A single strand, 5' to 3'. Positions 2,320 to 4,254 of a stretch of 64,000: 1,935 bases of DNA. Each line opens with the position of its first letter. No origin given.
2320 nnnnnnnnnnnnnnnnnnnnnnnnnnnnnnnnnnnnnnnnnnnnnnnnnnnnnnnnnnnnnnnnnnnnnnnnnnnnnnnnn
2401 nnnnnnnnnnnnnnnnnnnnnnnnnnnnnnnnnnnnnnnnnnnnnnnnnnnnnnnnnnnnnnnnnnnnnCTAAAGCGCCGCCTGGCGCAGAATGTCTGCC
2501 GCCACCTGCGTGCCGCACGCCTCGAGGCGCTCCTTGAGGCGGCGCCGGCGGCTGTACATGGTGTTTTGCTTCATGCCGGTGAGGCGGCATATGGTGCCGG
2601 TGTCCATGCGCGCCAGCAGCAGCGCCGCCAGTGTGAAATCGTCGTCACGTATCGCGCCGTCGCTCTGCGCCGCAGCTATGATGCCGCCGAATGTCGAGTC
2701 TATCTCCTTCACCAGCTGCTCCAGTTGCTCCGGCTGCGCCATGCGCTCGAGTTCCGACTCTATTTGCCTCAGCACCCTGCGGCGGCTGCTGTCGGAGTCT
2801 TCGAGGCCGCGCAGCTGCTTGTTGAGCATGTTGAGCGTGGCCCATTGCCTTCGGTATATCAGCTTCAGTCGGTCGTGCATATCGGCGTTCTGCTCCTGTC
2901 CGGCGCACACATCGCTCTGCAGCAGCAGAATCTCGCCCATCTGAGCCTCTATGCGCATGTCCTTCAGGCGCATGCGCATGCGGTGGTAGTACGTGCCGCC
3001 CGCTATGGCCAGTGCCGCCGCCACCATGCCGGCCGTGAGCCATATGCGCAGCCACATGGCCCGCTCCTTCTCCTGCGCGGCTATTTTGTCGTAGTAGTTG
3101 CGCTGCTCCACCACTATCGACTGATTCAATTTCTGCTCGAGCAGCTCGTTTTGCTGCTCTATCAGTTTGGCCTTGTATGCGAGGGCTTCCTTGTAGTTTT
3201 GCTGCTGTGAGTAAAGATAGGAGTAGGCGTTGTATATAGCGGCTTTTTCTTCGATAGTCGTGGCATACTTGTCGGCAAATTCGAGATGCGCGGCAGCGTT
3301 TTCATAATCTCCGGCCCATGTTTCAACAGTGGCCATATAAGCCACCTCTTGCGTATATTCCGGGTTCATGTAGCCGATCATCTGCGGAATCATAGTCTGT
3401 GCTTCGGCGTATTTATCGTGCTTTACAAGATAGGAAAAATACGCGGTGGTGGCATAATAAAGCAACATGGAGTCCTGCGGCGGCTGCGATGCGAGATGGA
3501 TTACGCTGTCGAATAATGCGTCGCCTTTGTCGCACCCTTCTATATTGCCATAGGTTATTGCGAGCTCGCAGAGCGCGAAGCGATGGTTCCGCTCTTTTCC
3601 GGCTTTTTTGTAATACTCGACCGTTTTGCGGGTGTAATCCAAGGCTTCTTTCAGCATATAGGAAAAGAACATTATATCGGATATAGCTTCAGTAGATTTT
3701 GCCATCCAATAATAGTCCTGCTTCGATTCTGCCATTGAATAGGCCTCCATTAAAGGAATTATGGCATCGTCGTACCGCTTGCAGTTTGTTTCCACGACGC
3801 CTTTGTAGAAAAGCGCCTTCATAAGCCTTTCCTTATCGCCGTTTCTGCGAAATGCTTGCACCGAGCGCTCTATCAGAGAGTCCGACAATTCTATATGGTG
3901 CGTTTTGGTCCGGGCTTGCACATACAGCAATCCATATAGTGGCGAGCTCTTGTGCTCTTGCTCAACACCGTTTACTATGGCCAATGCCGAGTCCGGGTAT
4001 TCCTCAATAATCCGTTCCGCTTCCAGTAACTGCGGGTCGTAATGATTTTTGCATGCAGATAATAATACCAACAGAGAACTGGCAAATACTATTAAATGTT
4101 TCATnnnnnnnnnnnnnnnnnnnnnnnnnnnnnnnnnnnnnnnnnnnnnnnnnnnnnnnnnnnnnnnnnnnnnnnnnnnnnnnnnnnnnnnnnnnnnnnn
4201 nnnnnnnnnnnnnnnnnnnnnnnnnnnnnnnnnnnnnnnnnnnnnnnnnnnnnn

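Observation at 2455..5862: Mosaic tandem regulators: constant ends, swapped sensor middle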

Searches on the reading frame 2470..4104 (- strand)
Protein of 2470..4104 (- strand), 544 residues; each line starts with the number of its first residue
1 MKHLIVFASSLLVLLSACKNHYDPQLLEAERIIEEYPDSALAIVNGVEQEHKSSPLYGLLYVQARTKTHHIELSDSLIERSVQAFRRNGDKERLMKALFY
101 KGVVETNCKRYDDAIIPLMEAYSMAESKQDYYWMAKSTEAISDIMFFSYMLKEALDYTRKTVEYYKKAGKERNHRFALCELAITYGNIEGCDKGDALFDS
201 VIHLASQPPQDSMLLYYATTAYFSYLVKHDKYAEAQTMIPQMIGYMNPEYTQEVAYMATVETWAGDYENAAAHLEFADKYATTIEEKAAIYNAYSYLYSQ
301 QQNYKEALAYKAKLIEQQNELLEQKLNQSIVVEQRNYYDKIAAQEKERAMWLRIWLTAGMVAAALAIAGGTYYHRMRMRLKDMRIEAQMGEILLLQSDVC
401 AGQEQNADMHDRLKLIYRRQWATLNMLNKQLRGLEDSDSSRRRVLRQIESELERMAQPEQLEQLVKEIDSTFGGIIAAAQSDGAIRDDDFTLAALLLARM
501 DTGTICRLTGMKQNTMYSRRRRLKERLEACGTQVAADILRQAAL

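Call 4: search_protein_families(library=pfam, proteins=[window:2470-4104:-], max_evalue=0.01)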
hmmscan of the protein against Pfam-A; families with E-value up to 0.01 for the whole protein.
window:2470-4104:- (544 aa): 2 families
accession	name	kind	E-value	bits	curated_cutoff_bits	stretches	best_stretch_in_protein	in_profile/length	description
PF13424.12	TPR_12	-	4e-05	24.1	30.1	0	256-316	8-73/77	Tetratricopeptide repeat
PF09374.15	PG_binding_3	-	0.0042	17.7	24.6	0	318-356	34-72/76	Predicted Peptidoglycan domain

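Call 5: search_protein_families(library=ncbifam, proteins=[window:2470-4104:-], max_evalue=0.01)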
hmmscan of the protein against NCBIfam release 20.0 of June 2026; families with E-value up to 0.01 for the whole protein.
window:2470-4104:- (544 aa): 1 family
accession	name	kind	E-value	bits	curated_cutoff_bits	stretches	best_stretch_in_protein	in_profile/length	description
NF053779.1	BT3442_fam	equivalog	8.3e-10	38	940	1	1-347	1-349/563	BT3442 family protein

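Call 11: find_homologous_proteins(query=window:2473-4104:-, max_evalue=0.001)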
Query window:2473-4104:- (544 aa): 19 proteins with E <= 0.001 among 8000 candidates.
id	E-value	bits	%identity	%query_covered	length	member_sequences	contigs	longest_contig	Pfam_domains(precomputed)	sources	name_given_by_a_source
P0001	0.0e+0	1153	96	99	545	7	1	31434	-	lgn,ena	-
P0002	1.0e-175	603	64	85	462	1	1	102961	-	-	-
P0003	2.9e-94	335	35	97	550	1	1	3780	PF25068.3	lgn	-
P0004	2.6e-92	328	35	97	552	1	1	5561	PF13424.13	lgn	-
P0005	5.9e-79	284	32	99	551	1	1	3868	-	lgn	-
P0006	6.4e-79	284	32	99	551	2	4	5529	-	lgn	-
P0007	3.6e-22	97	24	93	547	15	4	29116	-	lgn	-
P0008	4.3e-22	97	25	93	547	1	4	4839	-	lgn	-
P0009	5.1e-20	90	23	93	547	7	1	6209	-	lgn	-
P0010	3.2e-14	71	26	62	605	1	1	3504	PF13424.13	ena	-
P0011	3.3e-11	61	32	32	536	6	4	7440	PF00515.35,PF13424.13,PF13181.13,PF07719.24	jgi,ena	-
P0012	9.3e-11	59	30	31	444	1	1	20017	-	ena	-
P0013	2.8e-9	54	22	63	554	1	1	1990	-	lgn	-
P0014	5.3e-9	53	22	63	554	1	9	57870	-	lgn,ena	-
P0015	1.9e-8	52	27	38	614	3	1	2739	PF00515.35,PF13424.13,PF07719.24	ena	-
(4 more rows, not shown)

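Call 13: find_encoding_contigs(protein=P0001, flank=10000, max_places=10)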
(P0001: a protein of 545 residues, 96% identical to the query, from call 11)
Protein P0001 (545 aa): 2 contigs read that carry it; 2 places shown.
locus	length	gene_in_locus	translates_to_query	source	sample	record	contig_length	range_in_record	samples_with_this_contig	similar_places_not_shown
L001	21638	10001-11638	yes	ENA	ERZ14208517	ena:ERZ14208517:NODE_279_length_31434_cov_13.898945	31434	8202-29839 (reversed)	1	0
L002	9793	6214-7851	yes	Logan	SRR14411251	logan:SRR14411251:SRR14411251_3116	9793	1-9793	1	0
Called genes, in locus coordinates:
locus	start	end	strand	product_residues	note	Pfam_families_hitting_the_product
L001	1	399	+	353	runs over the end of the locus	-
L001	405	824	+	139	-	PF14126:DUF4293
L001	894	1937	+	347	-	PF02275:CBAH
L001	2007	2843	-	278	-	-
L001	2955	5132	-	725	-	PF03412:Peptidase_C39, PF00664:ABC_membrane, PF00005:ABC_tran, PF02463:SMC_N (faint)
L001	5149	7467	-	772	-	PF14905:OMP_b-brl_3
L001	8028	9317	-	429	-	PF04055:Radical_SAM, PF13353:Fer4_12 (weak)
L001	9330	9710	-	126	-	-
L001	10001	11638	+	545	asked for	-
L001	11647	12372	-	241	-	PF02308:MgtC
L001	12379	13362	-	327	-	PF28533:DUF8429, PF28532:DUF8428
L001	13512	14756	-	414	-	PF06245:DUF1015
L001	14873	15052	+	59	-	PF14056:DUF4250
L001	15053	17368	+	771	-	PF00580:UvrD-helicase, PF13245:AAA_19, PF13604:AAA_30 (weak), PF01443:Viral_helicase1 (faint), PF13361:UvrD_C, PF13538:UvrD_C_2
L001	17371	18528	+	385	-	PF00278:Orn_DAP_Arg_deC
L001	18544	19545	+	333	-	PF00535:Glycos_transf_2, PF10111:Glyco_tranf_2_2, PF13641:Glyco_tranf_2_3, PF13632:Glyco_trans_2_3 (weak)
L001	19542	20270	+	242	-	PF20582:UPF0758_N, PF04002:RadC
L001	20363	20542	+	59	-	-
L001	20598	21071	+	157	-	-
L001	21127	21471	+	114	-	PF07944:Beta-AFase-like_GH127_cat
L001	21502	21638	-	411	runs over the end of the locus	PF00171:Aldedh (faint)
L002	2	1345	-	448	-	?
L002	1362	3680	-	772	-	PF14905:OMP_b-brl_3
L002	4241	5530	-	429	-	PF04055:Radical_SAM, PF13353:Fer4_12 (weak)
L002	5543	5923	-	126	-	-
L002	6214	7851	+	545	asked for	-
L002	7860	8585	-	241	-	PF02308:MgtC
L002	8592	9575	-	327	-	PF28533:DUF8429, PF28532:DUF8428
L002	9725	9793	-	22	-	?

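Call 19: find_encoding_contigs(protein=P0029, flank=10000, max_places=6)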
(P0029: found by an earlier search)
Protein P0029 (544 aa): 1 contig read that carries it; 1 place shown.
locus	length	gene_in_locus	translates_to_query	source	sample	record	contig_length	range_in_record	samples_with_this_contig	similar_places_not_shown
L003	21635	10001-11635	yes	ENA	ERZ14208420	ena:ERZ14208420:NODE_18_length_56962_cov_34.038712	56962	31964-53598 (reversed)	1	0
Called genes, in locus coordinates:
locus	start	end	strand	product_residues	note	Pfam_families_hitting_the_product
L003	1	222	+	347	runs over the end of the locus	PF02275:CBAH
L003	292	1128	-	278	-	-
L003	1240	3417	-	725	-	PF03412:Peptidase_C39, PF00664:ABC_membrane, PF00005:ABC_tran, PF02463:SMC_N (faint)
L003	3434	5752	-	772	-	PF14905:OMP_b-brl_3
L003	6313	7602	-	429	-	PF04055:Radical_SAM, PF13353:Fer4_12 (weak)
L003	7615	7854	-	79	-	-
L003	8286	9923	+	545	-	PF13424:TPR_12 (faint)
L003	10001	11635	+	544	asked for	PF13424:TPR_12 (faint)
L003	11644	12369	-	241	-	PF02308:MgtC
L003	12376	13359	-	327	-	PF28533:DUF8429, PF28532:DUF8428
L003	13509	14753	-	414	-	PF06245:DUF1015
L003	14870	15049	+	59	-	PF14056:DUF4250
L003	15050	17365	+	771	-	PF00580:UvrD-helicase, PF13245:AAA_19, PF13604:AAA_30 (weak), PF01443:Viral_helicase1 (faint), PF13361:UvrD_C, PF13538:UvrD_C_2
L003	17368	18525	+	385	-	PF00278:Orn_DAP_Arg_deC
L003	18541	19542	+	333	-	PF00535:Glycos_transf_2, PF10111:Glyco_tranf_2_2, PF13641:Glyco_tranf_2_3, PF13632:Glyco_trans_2_3 (weak)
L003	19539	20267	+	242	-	PF20582:UPF0758_N, PF04002:RadC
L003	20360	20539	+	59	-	-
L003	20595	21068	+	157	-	-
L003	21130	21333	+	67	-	-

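Call 20: find_encoding_contigs(protein=P0031, flank=10000, max_places=6)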
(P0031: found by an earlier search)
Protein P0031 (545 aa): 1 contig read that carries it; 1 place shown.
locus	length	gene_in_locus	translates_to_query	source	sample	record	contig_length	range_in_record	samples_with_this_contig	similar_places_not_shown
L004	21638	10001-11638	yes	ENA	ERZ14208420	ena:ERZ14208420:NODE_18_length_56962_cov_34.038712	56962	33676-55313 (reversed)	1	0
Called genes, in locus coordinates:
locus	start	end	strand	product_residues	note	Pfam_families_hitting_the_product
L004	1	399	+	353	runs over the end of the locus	-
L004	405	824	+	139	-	PF14126:DUF4293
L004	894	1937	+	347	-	PF02275:CBAH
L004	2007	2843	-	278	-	-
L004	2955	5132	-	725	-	PF03412:Peptidase_C39, PF00664:ABC_membrane, PF00005:ABC_tran, PF02463:SMC_N (faint)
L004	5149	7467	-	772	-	PF14905:OMP_b-brl_3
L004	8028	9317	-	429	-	PF04055:Radical_SAM, PF13353:Fer4_12 (weak)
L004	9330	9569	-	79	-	-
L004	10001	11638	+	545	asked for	PF13424:TPR_12 (faint)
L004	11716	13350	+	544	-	PF13424:TPR_12 (faint)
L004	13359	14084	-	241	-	PF02308:MgtC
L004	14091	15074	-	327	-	PF28533:DUF8429, PF28532:DUF8428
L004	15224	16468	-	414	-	PF06245:DUF1015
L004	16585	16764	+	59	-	PF14056:DUF4250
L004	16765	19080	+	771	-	PF00580:UvrD-helicase, PF13245:AAA_19, PF13604:AAA_30 (weak), PF01443:Viral_helicase1 (faint), PF13361:UvrD_C, PF13538:UvrD_C_2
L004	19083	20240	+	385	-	PF00278:Orn_DAP_Arg_deC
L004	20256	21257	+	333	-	PF00535:Glycos_transf_2, PF10111:Glyco_tranf_2_2, PF13641:Glyco_tranf_2_3, PF13632:Glyco_trans_2_3 (weak)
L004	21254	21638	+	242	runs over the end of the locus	PF20582:UPF0758_N, PF04002:RadC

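Call 25: find_encoding_contigs(protein=P0004, flank=10000, max_places=6)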
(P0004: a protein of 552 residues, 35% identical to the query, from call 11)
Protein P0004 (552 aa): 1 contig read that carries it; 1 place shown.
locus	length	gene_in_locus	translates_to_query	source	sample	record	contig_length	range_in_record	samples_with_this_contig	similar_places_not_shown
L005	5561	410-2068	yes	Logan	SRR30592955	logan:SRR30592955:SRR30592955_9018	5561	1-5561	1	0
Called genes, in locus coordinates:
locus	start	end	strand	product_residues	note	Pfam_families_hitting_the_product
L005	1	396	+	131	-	?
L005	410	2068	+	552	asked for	PF13424:TPR_12 (weak)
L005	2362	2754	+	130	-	-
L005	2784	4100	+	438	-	PF13734:Inhibitor_I69 (weak), PF01640:Peptidase_C10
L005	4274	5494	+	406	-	PF00079:Serpin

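Call 26: find_encoding_contigs(protein=P0006, flank=10000, max_places=6)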
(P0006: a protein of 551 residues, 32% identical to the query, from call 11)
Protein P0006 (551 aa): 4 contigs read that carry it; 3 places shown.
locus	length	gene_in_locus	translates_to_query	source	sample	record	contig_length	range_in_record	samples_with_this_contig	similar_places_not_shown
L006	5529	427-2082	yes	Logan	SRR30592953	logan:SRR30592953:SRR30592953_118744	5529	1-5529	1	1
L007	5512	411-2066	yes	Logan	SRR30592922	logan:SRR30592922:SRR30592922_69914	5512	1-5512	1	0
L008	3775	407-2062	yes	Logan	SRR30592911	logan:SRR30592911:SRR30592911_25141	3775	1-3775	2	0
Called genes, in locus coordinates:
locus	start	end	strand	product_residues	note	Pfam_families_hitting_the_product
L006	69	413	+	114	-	-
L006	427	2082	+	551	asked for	-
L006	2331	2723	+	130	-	-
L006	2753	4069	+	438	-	PF13734:Inhibitor_I69, PF01640:Peptidase_C10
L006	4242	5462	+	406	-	PF00079:Serpin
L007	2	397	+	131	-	?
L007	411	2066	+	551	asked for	-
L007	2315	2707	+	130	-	-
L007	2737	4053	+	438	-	PF13734:Inhibitor_I69, PF01640:Peptidase_C10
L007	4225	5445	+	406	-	PF00079:Serpin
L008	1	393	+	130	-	?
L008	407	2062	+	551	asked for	-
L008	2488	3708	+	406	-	PF00079:Serpin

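Call 27: find_encoding_contigs(protein=P0007, flank=10000, max_places=6)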
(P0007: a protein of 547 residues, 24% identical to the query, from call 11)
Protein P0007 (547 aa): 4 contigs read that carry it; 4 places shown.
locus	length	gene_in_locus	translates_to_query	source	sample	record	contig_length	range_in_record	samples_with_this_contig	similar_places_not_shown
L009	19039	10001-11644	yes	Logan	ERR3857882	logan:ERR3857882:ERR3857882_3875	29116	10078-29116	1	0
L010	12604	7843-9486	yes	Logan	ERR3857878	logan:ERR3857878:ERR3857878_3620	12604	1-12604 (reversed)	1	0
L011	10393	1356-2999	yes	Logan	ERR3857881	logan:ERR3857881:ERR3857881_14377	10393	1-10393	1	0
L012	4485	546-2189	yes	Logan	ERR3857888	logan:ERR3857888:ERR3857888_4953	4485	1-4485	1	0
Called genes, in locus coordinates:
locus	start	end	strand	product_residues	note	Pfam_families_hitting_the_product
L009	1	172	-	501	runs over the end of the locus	PF01676:Metalloenzyme, PF06415:iPGM_N, PF01663:Phosphodiest (weak)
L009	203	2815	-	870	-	PF01411:tRNA-synt_2c, PF07973:tRNA_SAD, PF02272:DHHA1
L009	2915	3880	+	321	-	PF01551:Peptidase_M23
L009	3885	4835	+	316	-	PF01551:Peptidase_M23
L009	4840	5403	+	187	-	PF00702:Hydrolase, PF12710:HAD (weak), PF13419:HAD_2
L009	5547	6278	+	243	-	PF02517:Rce1-like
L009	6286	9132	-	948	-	PF12705:PDDEXK_1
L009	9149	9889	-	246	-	PF10988:DUF2807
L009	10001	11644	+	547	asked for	-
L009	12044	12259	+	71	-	-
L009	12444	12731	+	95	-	-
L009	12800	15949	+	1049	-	PF00580:UvrD-helicase, PF13245:AAA_19 (weak), PF13361:UvrD_C, PF13538:UvrD_C_2 (faint)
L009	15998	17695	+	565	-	PF00005:ABC_tran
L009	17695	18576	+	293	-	PF27840:ScmC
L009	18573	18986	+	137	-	PF00717:Peptidase_S24 (weak)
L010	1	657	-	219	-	?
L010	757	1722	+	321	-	PF01551:Peptidase_M23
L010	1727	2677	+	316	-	PF01551:Peptidase_M23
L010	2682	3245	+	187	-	PF00702:Hydrolase, PF12710:HAD (weak), PF13419:HAD_2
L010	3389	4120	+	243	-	PF02517:Rce1-like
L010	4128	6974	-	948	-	PF12705:PDDEXK_1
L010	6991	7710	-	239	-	PF10988:DUF2807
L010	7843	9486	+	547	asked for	-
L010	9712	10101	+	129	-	-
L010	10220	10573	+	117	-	-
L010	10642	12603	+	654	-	?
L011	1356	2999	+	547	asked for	-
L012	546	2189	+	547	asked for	-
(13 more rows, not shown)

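Call 34: search_solved_structures(query=window:2473-4104:-, max_evalue=1, show_alignments=2)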
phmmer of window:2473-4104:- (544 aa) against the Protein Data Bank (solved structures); distinct sequences matched with E-value up to 1: 11.
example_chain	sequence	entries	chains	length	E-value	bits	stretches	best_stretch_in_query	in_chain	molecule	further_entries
7wxz_A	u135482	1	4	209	0.00018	23.5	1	414-477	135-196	Spike protein S2'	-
7zr2_A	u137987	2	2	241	0.00084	21.4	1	415-477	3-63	Spike protein S2',Chimeric protein mimic of SARS-CoV-2 Spike HR1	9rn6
7c53_A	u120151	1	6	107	0.087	14.7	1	415-485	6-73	Spike protein S2',pan-CoVs inhibitor EK1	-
7cot_A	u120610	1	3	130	0.26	13.1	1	415-482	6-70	Spike glycoprotein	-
6lxt_A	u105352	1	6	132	0.27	13.1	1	415-482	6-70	Spike protein S2, Spike protein S2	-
5zvm_A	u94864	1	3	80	0.37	12.6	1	415-478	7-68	Spike glycoprotein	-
11hk_A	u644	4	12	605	0.4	12.5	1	403-482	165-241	E-FICS-v3 | Spike protein S2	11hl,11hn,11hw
7e9t_A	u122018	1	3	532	0.43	12.4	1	415-509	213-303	Spike protein S2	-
2bez_C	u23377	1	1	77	0.44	12.4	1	415-478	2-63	Spike glycoprotein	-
8fdw_B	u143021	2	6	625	0.56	12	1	415-509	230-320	Spike protein S2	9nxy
9z12_A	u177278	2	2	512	0.97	11.3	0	415-508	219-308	Spike protein S2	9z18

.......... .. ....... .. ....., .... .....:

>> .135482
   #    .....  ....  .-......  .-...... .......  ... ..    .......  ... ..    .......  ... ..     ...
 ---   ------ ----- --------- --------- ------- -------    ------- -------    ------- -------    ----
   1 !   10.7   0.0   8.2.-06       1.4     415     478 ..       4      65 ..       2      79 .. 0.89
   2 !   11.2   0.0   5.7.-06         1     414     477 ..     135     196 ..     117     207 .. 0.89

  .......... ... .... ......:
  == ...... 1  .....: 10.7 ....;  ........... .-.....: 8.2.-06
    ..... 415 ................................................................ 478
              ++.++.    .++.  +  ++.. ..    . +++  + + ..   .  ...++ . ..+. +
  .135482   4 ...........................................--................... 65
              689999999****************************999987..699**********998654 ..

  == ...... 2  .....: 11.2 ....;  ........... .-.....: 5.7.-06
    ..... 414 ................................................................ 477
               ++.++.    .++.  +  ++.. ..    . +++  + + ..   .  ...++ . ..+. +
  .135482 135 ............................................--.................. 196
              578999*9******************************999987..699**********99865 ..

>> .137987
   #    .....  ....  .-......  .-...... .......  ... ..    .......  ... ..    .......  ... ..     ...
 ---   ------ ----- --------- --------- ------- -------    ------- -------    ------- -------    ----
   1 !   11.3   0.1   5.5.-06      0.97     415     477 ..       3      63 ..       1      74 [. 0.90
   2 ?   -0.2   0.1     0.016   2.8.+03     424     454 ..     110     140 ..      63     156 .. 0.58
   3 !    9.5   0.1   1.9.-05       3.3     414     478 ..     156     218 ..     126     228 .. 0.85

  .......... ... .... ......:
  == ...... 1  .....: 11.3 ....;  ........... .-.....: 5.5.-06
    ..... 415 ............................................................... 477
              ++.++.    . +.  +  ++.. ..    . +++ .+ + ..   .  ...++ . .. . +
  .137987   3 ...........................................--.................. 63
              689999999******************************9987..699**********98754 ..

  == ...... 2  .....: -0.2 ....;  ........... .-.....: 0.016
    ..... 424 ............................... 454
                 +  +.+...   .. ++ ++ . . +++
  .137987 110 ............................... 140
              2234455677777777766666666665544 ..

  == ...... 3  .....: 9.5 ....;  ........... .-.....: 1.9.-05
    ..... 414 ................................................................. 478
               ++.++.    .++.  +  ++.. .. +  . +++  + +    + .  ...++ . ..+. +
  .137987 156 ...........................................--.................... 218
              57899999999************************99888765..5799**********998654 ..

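Call 48: search_protein_representatives(alignment_id=A1)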
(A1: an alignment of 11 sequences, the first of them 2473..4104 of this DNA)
Query: 11 sequences, 551 profile positions. Proteins with E-value up to 0.001 (for the whole library): 30503; up to 1e-10: 10000; up to 1e-30: 3190. The best 150 are listed.
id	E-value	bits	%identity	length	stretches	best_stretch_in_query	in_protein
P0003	5.6e-243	824.0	-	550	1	1-550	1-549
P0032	1.0e-198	677.9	-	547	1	1-547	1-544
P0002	4.4e-186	636.2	-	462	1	87-550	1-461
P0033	5.3e-165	566.7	-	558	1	1-547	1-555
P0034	1.6e-144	499.0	-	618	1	1-543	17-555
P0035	2.1e-140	485.4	-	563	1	8-549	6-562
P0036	7.9e-137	473.7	-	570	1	1-548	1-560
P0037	2.5e-136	472.0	-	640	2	1-410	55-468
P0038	4.1e-135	468.0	-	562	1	5-549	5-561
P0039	9.7e-135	466.8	-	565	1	4-548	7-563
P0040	4.3e-134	464.6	-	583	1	17-548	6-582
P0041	2.4e-133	462.2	-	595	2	5-410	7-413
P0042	1.1e-131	456.6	-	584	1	4-548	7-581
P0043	1.5e-131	456.2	-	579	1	6-548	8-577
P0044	2.3e-131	455.6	-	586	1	4-548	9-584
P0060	3.9e-119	415.2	-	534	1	34-546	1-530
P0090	3.7e-111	388.9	-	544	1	17-549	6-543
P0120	2.8e-107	376.1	-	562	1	4-546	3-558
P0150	1.1e-101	357.7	-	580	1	1-546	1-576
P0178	3.8e-99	349.3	-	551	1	11-547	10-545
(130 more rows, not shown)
